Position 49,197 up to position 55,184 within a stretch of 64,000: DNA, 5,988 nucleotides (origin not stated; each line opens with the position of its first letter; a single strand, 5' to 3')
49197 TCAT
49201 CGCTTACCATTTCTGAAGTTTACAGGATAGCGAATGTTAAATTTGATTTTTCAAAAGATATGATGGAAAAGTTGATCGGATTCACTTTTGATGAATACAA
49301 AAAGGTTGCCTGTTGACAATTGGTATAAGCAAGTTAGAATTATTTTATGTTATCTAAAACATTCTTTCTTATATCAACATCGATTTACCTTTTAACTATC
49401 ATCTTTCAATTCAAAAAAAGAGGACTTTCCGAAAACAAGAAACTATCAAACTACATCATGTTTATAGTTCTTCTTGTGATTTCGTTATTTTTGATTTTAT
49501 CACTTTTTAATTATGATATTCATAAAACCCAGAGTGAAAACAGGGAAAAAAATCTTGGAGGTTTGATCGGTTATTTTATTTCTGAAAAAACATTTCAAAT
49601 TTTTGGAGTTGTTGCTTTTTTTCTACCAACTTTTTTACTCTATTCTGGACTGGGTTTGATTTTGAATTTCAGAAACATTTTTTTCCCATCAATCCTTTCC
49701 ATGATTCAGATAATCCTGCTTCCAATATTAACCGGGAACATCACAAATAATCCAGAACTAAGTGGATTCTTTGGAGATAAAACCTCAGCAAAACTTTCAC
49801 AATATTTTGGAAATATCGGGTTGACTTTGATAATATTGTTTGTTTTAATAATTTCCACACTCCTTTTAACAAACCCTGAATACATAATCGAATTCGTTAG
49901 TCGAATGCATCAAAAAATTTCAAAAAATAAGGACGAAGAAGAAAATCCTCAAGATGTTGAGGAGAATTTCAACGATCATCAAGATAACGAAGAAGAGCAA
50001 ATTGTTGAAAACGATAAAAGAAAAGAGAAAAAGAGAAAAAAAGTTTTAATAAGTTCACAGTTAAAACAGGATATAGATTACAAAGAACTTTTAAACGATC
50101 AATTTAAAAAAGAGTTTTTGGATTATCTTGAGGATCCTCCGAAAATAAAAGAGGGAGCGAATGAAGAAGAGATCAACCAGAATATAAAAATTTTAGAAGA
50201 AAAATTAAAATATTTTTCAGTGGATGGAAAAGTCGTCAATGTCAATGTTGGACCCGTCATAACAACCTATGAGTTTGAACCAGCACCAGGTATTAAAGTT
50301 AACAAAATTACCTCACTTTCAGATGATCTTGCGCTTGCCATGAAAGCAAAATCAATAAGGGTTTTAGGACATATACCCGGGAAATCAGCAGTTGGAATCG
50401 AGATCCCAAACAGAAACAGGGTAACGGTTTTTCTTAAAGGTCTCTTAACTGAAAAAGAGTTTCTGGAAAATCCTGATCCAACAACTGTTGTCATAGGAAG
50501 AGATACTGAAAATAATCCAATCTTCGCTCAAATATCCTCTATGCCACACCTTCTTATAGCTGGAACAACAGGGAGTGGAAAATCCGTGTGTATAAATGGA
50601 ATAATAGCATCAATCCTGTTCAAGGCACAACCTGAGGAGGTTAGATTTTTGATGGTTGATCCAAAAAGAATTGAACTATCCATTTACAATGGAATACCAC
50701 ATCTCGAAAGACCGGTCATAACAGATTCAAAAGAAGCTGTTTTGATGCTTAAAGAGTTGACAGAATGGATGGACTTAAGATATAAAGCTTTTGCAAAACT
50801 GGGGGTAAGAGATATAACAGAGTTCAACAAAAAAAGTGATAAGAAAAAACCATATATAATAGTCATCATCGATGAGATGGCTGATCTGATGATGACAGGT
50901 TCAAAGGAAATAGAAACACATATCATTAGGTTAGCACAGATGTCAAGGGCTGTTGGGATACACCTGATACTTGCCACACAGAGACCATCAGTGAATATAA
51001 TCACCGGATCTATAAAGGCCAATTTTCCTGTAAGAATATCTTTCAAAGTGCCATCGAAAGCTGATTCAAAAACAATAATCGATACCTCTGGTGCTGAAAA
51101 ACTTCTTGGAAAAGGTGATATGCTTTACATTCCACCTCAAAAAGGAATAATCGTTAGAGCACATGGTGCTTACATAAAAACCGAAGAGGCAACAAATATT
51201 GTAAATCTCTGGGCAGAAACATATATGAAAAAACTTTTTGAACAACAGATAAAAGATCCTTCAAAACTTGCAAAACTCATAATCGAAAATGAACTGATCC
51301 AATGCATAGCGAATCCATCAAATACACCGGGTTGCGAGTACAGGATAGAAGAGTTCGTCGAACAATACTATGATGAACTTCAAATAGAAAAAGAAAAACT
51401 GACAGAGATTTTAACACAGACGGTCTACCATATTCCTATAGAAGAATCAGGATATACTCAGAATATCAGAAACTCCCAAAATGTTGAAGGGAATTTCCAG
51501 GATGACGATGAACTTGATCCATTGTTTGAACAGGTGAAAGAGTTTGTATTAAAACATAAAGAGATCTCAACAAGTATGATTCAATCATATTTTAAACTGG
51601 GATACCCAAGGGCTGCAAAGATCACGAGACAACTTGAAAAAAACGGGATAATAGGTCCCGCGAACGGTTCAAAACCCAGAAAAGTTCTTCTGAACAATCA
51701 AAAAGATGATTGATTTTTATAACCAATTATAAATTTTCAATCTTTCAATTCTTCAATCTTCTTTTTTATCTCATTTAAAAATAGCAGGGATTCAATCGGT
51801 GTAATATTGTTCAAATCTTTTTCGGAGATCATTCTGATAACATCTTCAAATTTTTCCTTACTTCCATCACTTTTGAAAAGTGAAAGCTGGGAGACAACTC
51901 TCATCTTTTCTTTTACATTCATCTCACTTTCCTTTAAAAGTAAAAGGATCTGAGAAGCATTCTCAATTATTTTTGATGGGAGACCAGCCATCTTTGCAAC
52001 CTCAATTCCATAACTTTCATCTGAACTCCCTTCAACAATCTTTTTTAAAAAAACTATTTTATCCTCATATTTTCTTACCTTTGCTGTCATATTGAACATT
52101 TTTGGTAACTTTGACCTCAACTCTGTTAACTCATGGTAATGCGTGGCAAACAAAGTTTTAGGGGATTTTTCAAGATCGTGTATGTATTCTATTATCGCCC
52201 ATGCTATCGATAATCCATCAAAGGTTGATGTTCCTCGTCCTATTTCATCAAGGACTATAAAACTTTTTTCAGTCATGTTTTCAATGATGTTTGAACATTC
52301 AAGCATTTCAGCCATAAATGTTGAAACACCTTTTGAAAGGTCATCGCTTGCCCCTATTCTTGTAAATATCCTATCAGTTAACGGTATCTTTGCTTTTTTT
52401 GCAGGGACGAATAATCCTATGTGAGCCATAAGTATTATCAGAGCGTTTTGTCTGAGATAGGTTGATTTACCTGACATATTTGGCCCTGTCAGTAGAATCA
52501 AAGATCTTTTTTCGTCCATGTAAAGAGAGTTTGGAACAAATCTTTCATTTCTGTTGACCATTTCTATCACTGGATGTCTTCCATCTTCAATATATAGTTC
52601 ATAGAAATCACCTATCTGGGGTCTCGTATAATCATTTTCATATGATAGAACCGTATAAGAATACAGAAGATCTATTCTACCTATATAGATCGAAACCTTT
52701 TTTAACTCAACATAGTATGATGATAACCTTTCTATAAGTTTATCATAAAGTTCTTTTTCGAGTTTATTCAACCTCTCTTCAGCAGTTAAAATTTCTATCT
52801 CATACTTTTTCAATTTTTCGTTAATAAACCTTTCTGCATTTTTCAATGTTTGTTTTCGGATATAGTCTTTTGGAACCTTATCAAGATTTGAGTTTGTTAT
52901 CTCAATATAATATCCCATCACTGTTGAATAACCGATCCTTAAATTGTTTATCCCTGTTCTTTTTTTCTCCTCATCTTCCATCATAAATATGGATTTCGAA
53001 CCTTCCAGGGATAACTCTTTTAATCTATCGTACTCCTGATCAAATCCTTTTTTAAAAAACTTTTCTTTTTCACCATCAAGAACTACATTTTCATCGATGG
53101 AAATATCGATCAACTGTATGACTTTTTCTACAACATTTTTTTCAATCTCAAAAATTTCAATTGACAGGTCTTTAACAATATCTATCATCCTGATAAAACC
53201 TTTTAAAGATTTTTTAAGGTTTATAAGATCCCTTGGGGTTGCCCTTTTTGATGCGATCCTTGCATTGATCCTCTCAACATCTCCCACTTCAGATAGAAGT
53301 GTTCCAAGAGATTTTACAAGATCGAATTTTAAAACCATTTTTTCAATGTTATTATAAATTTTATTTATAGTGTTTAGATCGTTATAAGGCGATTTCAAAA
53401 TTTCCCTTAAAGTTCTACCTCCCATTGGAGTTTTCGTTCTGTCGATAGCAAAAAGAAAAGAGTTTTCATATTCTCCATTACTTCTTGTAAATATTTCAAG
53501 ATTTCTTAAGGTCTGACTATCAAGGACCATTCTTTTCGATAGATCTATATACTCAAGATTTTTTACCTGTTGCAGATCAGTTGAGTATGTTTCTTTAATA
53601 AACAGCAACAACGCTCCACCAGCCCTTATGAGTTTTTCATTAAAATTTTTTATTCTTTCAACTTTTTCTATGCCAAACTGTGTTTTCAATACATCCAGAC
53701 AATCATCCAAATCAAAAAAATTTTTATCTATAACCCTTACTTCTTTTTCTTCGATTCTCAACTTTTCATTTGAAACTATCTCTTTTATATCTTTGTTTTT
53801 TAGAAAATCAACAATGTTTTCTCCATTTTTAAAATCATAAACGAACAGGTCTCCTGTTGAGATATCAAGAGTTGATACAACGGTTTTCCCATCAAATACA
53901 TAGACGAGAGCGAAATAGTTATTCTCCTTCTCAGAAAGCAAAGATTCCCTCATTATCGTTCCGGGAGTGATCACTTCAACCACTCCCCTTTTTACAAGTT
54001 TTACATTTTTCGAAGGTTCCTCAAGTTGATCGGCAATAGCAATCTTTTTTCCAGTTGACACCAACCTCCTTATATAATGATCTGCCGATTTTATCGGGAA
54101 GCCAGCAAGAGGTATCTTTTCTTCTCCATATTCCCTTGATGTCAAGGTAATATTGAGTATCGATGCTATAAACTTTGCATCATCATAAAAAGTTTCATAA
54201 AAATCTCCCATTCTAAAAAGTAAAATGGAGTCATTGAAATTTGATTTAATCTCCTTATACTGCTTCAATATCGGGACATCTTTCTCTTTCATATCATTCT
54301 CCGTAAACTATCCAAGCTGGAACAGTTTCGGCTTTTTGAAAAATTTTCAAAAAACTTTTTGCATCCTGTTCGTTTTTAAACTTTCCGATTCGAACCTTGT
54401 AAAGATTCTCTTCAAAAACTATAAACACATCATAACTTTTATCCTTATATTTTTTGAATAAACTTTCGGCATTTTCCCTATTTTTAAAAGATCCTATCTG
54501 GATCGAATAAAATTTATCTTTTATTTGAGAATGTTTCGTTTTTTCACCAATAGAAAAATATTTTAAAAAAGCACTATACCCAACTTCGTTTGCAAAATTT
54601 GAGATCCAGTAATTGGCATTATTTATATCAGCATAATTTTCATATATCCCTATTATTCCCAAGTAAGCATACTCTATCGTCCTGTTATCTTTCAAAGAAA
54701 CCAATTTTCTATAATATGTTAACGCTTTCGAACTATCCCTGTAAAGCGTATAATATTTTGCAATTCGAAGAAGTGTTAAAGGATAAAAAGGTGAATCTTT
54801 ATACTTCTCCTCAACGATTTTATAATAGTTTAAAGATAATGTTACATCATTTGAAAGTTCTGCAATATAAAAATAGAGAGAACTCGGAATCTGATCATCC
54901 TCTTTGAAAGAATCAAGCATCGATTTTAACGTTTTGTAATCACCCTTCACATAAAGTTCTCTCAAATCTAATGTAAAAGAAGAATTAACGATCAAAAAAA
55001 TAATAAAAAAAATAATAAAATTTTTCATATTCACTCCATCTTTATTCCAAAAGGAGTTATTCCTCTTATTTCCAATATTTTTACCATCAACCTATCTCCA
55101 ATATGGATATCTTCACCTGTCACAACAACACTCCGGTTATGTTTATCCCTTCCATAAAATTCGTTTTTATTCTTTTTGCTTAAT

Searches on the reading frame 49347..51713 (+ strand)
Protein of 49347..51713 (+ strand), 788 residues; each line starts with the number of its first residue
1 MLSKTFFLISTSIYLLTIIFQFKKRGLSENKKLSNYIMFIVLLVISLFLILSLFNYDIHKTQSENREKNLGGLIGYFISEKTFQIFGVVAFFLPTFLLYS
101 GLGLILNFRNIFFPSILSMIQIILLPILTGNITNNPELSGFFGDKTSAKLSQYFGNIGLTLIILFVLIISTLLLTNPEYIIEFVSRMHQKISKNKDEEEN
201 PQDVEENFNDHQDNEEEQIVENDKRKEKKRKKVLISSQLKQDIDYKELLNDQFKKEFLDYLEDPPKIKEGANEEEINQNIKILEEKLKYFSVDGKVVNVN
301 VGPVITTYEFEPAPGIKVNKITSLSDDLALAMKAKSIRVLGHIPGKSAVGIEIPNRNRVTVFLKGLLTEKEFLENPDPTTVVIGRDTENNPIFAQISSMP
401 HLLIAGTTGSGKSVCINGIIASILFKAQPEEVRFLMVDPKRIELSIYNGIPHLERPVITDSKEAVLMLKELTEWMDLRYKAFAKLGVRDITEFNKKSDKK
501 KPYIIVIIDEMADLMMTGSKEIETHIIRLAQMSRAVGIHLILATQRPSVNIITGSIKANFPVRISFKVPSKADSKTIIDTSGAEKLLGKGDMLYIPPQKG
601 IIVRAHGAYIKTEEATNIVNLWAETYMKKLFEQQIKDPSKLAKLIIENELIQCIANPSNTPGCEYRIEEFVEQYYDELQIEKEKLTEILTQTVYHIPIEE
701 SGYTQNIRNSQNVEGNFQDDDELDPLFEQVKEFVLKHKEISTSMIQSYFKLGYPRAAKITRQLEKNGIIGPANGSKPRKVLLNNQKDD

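Call 45: search_protein_families(library=pfam, proteins=[window:49347-51713:+], max_evalue=0.00001)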
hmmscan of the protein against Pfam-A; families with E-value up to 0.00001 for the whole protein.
window:49347-51713:+ (788 aa): 4 families
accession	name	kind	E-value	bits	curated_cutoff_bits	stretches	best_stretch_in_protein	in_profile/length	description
PF01580.24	FtsK_SpoIIIE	-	2.7e-57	194.2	24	1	365-549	4-221/221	FtsK/SpoIIIE family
PF17854.6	FtsK_alpha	-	2.7e-33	114.6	22.9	1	258-355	4-101/101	FtsK alpha domain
PF09397.16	FtsK_gamma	-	6.5e-23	80.7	30.6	1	722-782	2-62/63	Ftsk gamma domain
PF13491.11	FtsK_4TM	-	7.4e-16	58.7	23.1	1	32-176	2-160/171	4TM region of DNA translocase FtsK/SpoIIIE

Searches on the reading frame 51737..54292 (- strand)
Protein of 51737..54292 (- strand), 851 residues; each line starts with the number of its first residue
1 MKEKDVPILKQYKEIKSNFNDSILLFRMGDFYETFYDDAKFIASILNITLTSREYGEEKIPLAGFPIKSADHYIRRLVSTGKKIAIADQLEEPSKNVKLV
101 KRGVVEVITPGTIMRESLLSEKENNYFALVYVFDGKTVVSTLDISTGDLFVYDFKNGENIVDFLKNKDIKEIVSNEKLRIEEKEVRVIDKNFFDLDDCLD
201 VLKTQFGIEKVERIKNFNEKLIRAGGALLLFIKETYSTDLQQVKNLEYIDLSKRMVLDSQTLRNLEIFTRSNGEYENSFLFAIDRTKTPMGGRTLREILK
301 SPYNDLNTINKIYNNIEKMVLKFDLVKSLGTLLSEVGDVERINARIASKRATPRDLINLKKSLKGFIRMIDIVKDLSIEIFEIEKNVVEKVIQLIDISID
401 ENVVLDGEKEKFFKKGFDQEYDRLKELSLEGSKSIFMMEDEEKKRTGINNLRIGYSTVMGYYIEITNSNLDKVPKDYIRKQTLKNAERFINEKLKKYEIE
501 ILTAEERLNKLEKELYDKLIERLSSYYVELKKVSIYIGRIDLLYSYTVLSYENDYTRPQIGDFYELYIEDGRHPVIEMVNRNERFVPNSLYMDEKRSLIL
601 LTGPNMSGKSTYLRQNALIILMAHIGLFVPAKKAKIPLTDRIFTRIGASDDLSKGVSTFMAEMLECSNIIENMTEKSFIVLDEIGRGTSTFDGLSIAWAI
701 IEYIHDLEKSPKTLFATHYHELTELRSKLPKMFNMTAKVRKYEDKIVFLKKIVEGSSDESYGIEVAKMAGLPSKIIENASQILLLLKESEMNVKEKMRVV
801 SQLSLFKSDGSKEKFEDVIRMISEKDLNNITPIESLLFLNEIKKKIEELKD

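Call 45: search_protein_families(library=pfam, proteins=[window:51737-54292:-], max_evalue=0.00001)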
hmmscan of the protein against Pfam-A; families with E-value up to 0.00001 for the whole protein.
window:51737-54292:- (851 aa): 5 families
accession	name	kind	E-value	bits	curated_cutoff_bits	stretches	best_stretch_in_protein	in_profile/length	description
PF00488.27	MutS_V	-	4.8e-81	271.7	30.2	1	599-786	1-187/188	MutS domain V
PF01624.25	MutS_I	-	4.4e-41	140.1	20.6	1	7-116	2-112/113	MutS domain I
PF05192.23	MutS_III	-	1.4e-32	114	34.1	1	260-545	1-192/194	MutS domain III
PF05190.23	MutS_IV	-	4.5e-29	101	22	1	416-507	1-92/92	MutS family domain IV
PF05188.22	MutS_II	-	1.5e-08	35.6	25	1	138-242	15-131/133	MutS domain II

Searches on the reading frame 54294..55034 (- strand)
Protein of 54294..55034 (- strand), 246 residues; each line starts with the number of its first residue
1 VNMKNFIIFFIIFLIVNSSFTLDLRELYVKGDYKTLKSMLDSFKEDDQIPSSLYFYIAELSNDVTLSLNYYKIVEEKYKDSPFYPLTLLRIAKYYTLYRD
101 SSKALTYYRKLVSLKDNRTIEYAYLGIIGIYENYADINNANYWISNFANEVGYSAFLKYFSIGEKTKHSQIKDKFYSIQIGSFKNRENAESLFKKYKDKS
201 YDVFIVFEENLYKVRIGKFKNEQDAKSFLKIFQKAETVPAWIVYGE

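Call 45: search_protein_families(library=pfam, proteins=[window:54294-55034:-], max_evalue=0.00001)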
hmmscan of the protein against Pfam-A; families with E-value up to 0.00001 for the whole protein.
window:54294-55034:- (246 aa): 1 family
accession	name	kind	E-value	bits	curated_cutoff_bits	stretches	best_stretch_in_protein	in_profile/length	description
PF05036.18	SPOR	-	2.3e-15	57.1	21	1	173-243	2-75/76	SPOR domain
